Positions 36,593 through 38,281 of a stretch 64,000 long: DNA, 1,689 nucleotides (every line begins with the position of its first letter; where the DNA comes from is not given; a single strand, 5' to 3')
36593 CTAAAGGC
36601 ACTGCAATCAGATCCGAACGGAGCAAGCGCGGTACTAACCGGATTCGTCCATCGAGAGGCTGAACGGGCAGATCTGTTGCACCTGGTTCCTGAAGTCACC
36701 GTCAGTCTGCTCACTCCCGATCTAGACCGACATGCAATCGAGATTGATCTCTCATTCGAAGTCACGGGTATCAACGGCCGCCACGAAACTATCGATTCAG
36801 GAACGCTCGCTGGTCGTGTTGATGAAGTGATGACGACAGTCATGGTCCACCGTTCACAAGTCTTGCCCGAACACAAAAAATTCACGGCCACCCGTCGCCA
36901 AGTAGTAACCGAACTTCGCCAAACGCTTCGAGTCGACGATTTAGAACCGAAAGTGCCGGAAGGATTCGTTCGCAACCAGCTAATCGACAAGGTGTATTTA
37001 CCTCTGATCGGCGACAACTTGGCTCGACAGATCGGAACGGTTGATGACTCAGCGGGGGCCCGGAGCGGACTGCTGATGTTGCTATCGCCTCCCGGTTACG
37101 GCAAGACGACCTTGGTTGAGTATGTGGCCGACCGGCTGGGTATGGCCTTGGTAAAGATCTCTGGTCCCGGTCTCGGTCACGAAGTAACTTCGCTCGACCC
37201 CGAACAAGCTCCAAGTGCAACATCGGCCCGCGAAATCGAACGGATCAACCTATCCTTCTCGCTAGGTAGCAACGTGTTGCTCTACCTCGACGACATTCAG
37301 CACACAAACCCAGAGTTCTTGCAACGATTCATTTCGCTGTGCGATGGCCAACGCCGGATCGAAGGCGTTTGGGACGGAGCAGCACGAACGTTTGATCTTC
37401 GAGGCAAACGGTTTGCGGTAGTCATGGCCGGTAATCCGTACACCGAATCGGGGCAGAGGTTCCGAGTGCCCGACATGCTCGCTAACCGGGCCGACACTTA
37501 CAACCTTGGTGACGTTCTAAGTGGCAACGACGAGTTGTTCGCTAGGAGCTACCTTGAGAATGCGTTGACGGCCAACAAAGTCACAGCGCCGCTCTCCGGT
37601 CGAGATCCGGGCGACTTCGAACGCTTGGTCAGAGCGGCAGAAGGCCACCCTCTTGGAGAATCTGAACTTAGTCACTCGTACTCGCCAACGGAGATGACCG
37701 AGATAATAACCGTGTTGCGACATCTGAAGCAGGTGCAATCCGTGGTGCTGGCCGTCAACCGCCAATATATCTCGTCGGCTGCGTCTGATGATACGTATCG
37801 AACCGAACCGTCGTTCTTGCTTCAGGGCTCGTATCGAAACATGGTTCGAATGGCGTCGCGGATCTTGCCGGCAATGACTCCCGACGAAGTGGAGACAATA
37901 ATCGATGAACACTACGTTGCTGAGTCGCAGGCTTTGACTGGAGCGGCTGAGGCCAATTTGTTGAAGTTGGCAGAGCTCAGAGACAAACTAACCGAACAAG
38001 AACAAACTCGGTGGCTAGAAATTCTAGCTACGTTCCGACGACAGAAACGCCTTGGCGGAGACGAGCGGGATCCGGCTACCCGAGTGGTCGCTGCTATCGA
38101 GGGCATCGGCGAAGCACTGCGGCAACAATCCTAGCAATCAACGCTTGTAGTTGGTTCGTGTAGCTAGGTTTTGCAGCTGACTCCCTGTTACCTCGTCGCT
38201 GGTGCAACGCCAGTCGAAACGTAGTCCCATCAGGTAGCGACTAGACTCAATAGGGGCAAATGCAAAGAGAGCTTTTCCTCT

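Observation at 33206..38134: Architecture of the giant protein: disordered acidic N-terminus, beta-rich block, ~800-aa helical region, single AAA+ with a D-D Walker B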

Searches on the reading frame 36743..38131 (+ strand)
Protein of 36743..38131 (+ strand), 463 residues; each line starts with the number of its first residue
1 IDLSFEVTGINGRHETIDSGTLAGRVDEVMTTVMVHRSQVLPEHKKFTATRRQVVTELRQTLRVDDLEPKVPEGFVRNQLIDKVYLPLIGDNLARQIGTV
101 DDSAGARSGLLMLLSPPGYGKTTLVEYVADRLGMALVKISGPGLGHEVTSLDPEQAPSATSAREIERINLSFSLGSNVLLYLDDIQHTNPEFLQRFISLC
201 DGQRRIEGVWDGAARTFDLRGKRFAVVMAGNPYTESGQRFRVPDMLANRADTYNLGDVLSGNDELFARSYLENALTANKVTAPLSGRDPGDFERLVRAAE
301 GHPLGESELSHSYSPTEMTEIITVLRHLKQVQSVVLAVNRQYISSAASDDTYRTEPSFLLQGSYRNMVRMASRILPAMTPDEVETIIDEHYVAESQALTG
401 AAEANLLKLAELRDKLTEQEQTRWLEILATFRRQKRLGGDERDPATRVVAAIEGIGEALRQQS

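Call 17: find_related_loci(query=A1, collection=genome_contigs, flank=10000)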
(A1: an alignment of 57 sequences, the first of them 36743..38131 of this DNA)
Query A1 (463 aa) in genome_contigs; peptide patterns used: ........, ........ (x = any residue, [..] = any of these).
599 stretches matched a pattern (row limit reached: there are more); 594 encode a relative of the query (tblastn E <= 1e-3); the best 80 are kept; 80 distinct loci.
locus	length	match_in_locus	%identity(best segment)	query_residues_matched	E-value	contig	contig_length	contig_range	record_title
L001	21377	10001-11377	70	1-459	0e+0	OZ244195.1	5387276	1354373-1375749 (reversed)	MAG: Acidimicrobiales bacterium isolate 87519b6a-d5ff-410c-9faf-bc6ff523b0ec genome assembly, chromosome: 1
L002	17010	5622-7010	57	1-463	0e+0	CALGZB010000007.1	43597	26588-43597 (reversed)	MAG: uncultured Acidimicrobiales bacterium isolate H3_Bin_METABAT__239_1 genome assembly, contig: c_000002371908, whole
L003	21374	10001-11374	58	3-459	2e-179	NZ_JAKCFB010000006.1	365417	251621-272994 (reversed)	Myxococcus dinghuensis strain K15C18031901 gnl_BDEABKDG_6, whole genome shotgun sequence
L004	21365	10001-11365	58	6-459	5e-179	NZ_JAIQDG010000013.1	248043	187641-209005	Myxococcus sp. RHSTA-1-4 NODE_13_length_248143_cov_148.326615, whole genome shotgun sequence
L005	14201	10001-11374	57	3-459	8e-179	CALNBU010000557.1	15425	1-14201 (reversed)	MAG TPA_asm: uncultured Archangium sp. isolate SRR1561996_bin.33_CONCOCT_v1.1_MAG genome assembly, contig: ERZ724032.353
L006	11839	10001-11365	56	6-459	2e-177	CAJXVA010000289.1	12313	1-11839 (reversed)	MAG TPA_asm: uncultured proteobacterium isolate SRR3933246_bin.3_MetaBAT_v2.12.1_MAG genome assembly, contig: NODE_1001_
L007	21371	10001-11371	58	4-459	3e-176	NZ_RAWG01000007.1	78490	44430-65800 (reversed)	Corallococcus sicarius strain CA040B NODE_7_78490_cov_43.678, whole genome shotgun sequence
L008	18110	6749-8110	56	7-459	6e-176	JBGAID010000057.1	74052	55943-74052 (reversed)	MAG: Polyangiaceae bacterium isolate MAG_MBR_H125.7 MBRH125-7_opera_contig_1381, whole genome shotgun sequence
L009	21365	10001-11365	58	6-459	8e-176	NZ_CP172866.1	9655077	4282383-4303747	Corallococcus coralloides strain KYC2213 chromosome, complete genome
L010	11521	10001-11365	57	6-459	2e-175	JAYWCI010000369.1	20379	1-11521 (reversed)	MAG: Kofleriaceae bacterium isolate GL94_UP_concoct_149 GL94_UP_concoct_149_368, whole genome shotgun sequence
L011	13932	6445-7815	56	4-459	2e-175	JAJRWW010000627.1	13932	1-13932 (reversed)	MAG: Myxococcota bacterium isolate Dive96_bin2.67 k141_4062318, whole genome shotgun sequence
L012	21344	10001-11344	58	7-452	2e-174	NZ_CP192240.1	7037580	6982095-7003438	Verrucosispora sp. TAA-831 chromosome, complete genome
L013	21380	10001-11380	56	3-461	1e-174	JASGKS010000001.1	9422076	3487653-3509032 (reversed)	MAG: Archangium sp. isolate 5N606 JMF-2111-06-0005.ont.bin.606_0, whole genome shotgun sequence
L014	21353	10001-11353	57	3-452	7e-175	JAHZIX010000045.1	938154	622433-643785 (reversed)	MAG: Deltaproteobacteria bacterium isolate P_S1_bin.14 k141_1565743, whole genome shotgun sequence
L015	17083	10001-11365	58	6-459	9e-175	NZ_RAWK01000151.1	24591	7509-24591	Corallococcus aberystwythensis strain AB050A NODE_151_24591_cov_20.3804_ID_11741, whole genome shotgun sequence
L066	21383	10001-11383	55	1-460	2e-169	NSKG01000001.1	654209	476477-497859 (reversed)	Pseudomonas sp. WN033 contig1, whole genome shotgun sequence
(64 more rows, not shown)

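Call 27: search_protein_families(library=pfam, proteins=[L066:2881-3576:+, L066:3622-4257:+, L066:4302-6383:+, L066:2248-2868:+, L001:4530-6482:+], max_evalue=0.1)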
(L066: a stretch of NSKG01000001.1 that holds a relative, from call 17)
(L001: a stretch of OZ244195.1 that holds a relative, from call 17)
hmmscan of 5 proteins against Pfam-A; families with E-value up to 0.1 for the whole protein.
L066:2881-3576:+ (231 aa): 3 families
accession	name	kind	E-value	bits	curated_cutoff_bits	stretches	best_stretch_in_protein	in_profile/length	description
PF04012.17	PspA_IM30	-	2e-54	185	33.9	1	2-229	1-218/220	PspA/IM30 family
PF13010.11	pRN1_helical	-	0.015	15.7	27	1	57-129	4-77/138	Primase helical domain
PF15960.10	DUF4763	-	0.077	12.7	30.1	1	30-79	103-152/236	Domain of unknown function (DUF4763)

L066:3622-4257:+ (211 aa): 0 families

L066:4302-6383:+ (693 aa): 0 families

L066:2248-2868:+ (206 aa): 2 families
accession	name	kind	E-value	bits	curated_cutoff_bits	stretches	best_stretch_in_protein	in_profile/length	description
PF09938.14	DUF2170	-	3.5e-49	166.5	27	1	66-202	2-137/137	Uncharacterized protein conserved in bacteria (DUF2170)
PF11455.13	MazE-like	-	0.043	14.2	22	1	13-68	7-58/65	Antitoxin MazE-like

L001:4530-6482:+ (651 aa): 0 families

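Call 28: predict_structure(alignment_id=A1)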
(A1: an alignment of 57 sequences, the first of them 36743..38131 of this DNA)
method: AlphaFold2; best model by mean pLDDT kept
length: 463 residues; sequences in the alignment: 57
mean_pLDDT: 84.9   pTM: 0.71
mean pLDDT of the five models: 84.9, 83.6, 83.4, 82.3, 76.8
residues with pLDDT >= 90: 182; 70-90: 227; 50-70: 46; < 50: 8
segments of 3 or more residues with pLDDT < 50: 68-74
pLDDT, mean of each block of 10 residues (from residue 1): 84 79 86 85 87 80 58 60 87 81 68 87 87 90 92 94 94 91 92 90 87 90 91 74 86 82 88 90 86 92 85 90 96 94 82 85 91 95 96 84 91 94 93 74 57 65 53
secondary structure, 60 per line:
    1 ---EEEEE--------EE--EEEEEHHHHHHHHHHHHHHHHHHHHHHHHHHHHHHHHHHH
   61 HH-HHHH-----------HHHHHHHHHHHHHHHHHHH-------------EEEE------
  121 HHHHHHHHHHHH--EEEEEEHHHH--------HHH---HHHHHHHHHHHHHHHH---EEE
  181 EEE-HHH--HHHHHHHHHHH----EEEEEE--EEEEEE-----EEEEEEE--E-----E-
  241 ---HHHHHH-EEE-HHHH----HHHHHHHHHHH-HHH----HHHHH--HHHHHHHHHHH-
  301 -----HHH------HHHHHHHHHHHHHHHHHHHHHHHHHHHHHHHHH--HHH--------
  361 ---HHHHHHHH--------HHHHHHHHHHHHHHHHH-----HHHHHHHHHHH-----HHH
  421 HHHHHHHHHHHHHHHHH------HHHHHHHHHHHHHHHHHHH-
elements in order: E4-8 E21-25 H26-62 H64-67 H79-97 E111-114 H121-132 E135-140 H141-144 H159-174 E178-183 H190-200 E205-210 E213-218 E224-230 H244-249 E251-253 H255-258 H263-273 H282-286 H289-299 H315-347 H364-371 H380-396 H402-412 H418-437 H444-462
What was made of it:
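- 37163..37216 (+): Insert between beta2 and helix 2 (aa 1320-1337) carrying the conserved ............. motif. It lies at the position of pore loop 1 / the helix-2 insert in the model (call 28).
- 37355..37396 (+): Pre-sensor-1 beta-hairpin (aa 1384-1397). AF2 strands 1384-1389 and 1392-1397 lie between helix 3 and the sensor-1 strand (call 28).
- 37427..37495 (+): Sensor 1 (AGNPY, N1410) and arginine-finger helix (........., R1428). R1428 ends helix 1423-1428, just before strand 1430-1432 (call 28).
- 37511..38131 (+): Lid (to about aa 1478) and conserved C-terminal helical domain (aa 1481-1642), with invariant R..EP...LQGSYR (aa 1532-1544). AF2 helices (call 28).
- On MoxR / AAA_5 (helix-2-insert clade): Strands 1384-1389 and 1392-1397 in the model, where block-mean pLDDT is about 87-91 (call 28).
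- Closest known: MoxR-class AAA+. Same: A pre-sensor-1 hairpin (call 28).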

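Call 32: fold_search(model_id=the predicted structure, library=pdb)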
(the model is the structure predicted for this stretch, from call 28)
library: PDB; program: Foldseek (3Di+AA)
matches with E <= 10: 1654; with E <= 0.001: 905
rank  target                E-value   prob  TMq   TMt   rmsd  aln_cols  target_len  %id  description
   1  8efv_B                8.4e-08  1.00  0.25  0.34  11.6       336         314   15  Structure of single homo-hexameric Holliday junction ATP-dependent DNA helicase RuvB motor (released 2023-05-10)
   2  7x5b                  8.9e-08  1.00  0.28  0.38  11.3       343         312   15  Crystal structure of RuvB (released 2023-03-08)
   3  8w0f_3                2.0e-07  1.00  0.25  0.19  19.2       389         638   14  Cryo-EM structure of a human MCM2-7 double hexamer on dsDNA (released 2024-10-02)
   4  8efv_A                2.3e-07  1.00  0.25  0.35  12.1       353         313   15  Structure of single homo-hexameric Holliday junction ATP-dependent DNA helicase RuvB motor (released 2023-05-10)
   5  9qh4_A                2.8e-07  1.00  0.34  0.57   9.0       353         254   15  NorQ hexamer from Paracoccus denitrificans (released 2026-03-25)
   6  8rig_3                2.8e-07  1.00  0.24  0.19  19.8       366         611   14  Cryo-EM structure of an MCM helicase single hexamer loaded onto dsDNA. (released 2025-01-01)
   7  7pbl_A                3.2e-07  1.00  0.25  0.34  12.5       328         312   16  RuvAB branch migration motor complexed to the Holliday junction - RuvB AAA+ state s1 [t2 dataset] (released 2022-09-14)
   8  6l1q_A                3.4e-07  1.00  0.32  0.52   8.1       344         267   14  Crystal structure of AfCbbQ2, a MoxR AAA+-ATPase and CbbQO-type Rubisco activase from Acidithiobacillus ferrooxidans (released 2019-12-18)
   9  8efy_B                4.0e-07  1.00  0.24  0.34  12.9       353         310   15  Structure of double homo-hexameric AAA+ ATPase RuvB motors (released 2023-05-10)
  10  8rif_3                4.5e-07  1.00  0.24  0.19  19.9       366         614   14  Cryo-EM structure of the MCM double hexamer loaded onto dsDNA. (released 2025-01-01)
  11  9qh4_F                4.7e-07  1.00  0.32  0.52   9.8       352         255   15  NorQ hexamer from Paracoccus denitrificans (released 2026-03-25)
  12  9dx3_F                4.7e-07  1.00  0.27  0.37  11.2       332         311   15  EcRuvB 9-mer pre-assembly complex (released 2026-01-21)
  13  8q6p_3                5.9e-07  1.00  0.24  0.28  21.6       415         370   13  X. laevis CMG dimer bound to dimeric DONSON - MCM ATPase (released 2023-10-18)
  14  4fdg_A                6.5e-07  1.00  0.24  0.19  18.5       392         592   12  Crystal Structure of an Archaeal MCM Filament (released 2013-03-06)
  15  9qh7_E                6.9e-07  1.00  0.33  0.56   8.8       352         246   14  NorQ in complex with NorD VWA domain steep staircase subset 1 from Paracoccus denitrificans (released 2026-03-25)
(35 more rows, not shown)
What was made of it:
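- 37034..37510 (+): AAA+ alpha/beta core (aa 1277-1435). Foldseek E=8e-8 to 3e-7 against RuvB, MCM, NorQ and CbbQ2 (call 32).
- On AAA+ superfamily: Foldseek probability 1.00 and E=8e-8 to 4e-6 against RuvB, MCM, NorQ, CbbQ2, FtsH and ClpB, with 905 hits at E<=1e-3 (call 32).
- On STAND NTPases (NACHT, NB-ARC): The Foldseek neighbours are ring AAA+ proteins (call 32).
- Closest known: MoxR-class AAA+. Same: The best structural match: TM 0.50-0.57 on the target, 0.30-0.34 on the query, rmsd 7-10 A (call 32).
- RuvB is among the best Foldseek hits for the AAA+ module (call 32). RuvB similarity is limited to the generic AAA+ fold, with TM 0.22-0.30 on the query, lower than for NorQ (call 32). The structural neighbours are ring AAA+ proteins (call 32).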

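Call 47: search_solved_structures(query=A1, max_evalue=1, show_alignments=4)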
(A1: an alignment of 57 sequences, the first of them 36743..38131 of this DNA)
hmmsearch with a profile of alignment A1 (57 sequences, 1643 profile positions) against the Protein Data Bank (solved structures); distinct sequences matched with E-value up to 1: 100 (the best 60 are shown).
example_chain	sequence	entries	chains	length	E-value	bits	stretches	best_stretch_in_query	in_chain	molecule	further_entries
7swl_A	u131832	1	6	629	2.6e-05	25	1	1247-1314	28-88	Rix7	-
6mat_A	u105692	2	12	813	3.9e-05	24.4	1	1247-1314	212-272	Rix7 mutant | Rix7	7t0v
7t3i_A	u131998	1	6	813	3.9e-05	24.4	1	1247-1314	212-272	Rix7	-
9bji_A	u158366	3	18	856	0.00044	21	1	1281-1314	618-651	Nuclear valosin-containing protein-like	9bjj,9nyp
9dx3_A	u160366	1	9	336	0.00068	20.3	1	1274-1315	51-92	Holliday junction branch migration complex subunit RuvB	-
9dx4_A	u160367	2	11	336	0.00079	20.1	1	1274-1315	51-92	Holliday junction branch migration complex subunit RuvB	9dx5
6ef2_K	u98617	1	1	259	0.00099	19.8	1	1251-1316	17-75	26S proteasome regulatory subunit 6B homolog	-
6ef0_K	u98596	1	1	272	0.001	19.7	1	1251-1316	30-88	26S proteasome regulatory subunit 6B homolog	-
6ef1_K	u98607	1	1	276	0.0011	19.7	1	1251-1316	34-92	26S proteasome regulatory subunit 6B homolog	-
6fvw_K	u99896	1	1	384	0.0018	18.9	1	1251-1316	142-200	26S proteasome regulatory subunit 6B homolog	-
6fvt_K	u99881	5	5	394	0.0019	18.9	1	1251-1316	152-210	26S proteasome regulatory subunit 6B homolog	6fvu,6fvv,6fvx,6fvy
35zv_J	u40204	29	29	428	0.0019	18.9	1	1251-1316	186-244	26S proteasome regulatory subunit 6B homolog | 26S protease regulatory subunit 6B homolog | RPT3 isoform 1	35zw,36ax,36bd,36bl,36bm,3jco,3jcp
6chs_H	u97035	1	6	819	0.0023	18.6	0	1281-1314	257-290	Putative cell division control protein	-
1ixr_C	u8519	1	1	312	0.0025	18.5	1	1280-1314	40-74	RuvB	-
1ixs_B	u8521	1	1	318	0.0026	18.4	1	1280-1314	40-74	RuvB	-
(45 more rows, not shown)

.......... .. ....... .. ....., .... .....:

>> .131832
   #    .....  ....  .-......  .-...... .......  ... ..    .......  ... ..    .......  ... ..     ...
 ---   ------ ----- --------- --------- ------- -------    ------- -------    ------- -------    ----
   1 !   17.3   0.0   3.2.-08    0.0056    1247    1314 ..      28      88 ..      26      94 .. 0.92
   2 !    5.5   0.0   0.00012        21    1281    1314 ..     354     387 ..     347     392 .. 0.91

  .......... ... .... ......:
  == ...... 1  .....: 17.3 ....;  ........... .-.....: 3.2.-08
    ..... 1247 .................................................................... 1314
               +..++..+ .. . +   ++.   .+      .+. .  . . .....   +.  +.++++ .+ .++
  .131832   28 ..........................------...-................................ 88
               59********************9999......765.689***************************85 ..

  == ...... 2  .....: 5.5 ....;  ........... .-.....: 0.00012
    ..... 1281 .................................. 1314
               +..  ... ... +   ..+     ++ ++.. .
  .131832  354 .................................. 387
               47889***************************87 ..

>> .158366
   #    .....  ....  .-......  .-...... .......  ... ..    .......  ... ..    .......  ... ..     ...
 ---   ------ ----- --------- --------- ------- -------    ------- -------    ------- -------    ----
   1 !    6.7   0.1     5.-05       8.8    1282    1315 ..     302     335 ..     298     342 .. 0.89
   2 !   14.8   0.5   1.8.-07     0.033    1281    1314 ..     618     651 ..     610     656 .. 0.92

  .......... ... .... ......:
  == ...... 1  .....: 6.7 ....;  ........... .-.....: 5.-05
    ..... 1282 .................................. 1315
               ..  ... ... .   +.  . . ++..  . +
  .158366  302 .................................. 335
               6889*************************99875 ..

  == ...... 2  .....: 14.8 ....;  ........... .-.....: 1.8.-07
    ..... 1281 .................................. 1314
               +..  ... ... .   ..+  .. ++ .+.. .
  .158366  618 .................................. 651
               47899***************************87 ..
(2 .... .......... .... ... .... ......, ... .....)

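Call 64: search_protein_representatives(protein=window:36743-38131:+)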
Query: 463 residues. Proteins with E-value up to 0.001 (for the whole library): 856; up to 1e-10: 629; up to 1e-30: 323. The best 150 are listed.
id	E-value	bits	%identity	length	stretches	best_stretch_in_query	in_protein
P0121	8.3e-222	753.0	73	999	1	4-461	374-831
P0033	8.8e-194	660.7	67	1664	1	7-445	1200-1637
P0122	1.8e-175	600.3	68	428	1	50-459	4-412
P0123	2.4e-167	573.6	57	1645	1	2-460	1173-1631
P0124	8.6e-165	565.2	56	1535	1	5-457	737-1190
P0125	2.8e-162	556.9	56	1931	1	6-452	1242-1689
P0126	1.3e-160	551.4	54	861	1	3-452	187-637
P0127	2.3e-159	547.3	57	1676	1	6-452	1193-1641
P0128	1.9e-157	540.9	54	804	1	4-459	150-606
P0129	5.7e-157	539.4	54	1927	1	5-455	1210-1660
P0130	7.3e-157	539.1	53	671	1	2-454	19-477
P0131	2.5e-156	537.3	52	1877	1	6-455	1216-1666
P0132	8.6e-156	535.5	56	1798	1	4-458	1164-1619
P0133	1.5e-155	534.7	54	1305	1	7-459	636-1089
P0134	3.8e-155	533.4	52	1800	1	3-460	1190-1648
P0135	1.2e-154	531.7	54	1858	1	6-458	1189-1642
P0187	2.0e-137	475.0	52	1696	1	24-429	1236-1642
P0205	7.8e-134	463.2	50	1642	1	2-452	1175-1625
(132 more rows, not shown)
